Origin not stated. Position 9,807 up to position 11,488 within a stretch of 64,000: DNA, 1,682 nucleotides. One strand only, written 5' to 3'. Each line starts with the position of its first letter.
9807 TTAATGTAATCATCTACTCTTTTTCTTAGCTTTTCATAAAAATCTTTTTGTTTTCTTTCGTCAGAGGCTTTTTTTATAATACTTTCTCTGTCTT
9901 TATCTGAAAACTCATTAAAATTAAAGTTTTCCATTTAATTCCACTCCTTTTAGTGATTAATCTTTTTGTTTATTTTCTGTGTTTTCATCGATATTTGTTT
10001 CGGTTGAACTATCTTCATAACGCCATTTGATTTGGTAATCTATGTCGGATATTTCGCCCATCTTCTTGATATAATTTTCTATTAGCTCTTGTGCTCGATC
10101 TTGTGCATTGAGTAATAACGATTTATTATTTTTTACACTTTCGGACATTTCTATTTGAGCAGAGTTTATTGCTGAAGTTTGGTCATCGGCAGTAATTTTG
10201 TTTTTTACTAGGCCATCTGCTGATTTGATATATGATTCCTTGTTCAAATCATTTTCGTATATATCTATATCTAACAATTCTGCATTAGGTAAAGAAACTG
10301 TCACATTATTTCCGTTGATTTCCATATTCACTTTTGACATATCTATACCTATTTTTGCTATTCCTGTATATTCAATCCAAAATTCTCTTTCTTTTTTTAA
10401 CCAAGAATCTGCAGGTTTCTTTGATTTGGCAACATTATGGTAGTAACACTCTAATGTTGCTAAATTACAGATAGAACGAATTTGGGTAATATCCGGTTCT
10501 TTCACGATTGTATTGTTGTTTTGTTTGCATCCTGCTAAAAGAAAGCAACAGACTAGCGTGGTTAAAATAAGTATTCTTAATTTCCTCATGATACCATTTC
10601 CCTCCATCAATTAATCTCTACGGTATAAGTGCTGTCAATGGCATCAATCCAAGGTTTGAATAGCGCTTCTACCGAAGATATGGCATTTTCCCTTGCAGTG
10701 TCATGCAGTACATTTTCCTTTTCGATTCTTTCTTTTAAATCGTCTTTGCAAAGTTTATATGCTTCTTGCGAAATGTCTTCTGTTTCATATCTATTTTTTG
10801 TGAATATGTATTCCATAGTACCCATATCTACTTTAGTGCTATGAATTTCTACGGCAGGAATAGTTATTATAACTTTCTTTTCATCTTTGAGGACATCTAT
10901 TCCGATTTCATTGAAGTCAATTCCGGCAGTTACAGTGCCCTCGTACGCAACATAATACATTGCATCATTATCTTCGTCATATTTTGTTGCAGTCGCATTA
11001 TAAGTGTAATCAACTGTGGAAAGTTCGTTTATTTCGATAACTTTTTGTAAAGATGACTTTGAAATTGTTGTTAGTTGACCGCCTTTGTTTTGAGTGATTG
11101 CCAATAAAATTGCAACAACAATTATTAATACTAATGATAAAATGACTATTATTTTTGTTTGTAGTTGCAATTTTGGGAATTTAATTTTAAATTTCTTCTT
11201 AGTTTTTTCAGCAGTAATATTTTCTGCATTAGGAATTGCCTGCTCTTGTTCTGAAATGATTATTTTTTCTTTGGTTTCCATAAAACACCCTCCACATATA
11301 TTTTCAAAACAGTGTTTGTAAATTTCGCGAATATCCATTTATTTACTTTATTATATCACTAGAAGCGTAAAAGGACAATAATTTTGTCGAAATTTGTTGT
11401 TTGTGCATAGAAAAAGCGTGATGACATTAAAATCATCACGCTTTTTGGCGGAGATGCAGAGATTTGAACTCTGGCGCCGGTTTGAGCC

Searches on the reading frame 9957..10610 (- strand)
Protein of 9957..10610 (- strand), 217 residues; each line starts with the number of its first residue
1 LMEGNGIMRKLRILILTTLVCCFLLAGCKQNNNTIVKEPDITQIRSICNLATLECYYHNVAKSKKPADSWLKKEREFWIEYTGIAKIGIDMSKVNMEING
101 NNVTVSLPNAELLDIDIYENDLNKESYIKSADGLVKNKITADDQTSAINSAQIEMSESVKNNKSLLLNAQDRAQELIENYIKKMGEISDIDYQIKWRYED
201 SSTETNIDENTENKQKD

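Call 60: search_protein_families(library=pfam, max_evalue=0.001, proteins=[window:9957-10610:-])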
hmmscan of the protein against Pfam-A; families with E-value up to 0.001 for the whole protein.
window:9957-10610:- (217 aa): 1 family
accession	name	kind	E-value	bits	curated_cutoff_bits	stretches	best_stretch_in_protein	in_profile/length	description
PF14014.11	DUF4230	-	7.6e-28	97.9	27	1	42-185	1-142/148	Protein of unknown function (DUF4230)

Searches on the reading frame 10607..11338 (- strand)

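Call 60: search_protein_families(library=pfam, max_evalue=0.001, proteins=[window:10607-11338:-])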
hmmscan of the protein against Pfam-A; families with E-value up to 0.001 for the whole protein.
window:10607-11338:- (243 aa): 1 family
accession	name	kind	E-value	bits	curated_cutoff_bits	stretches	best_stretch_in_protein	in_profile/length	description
PF14014.11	DUF4230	-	2.8e-22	79.9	27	1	99-228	2-139/148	Protein of unknown function (DUF4230)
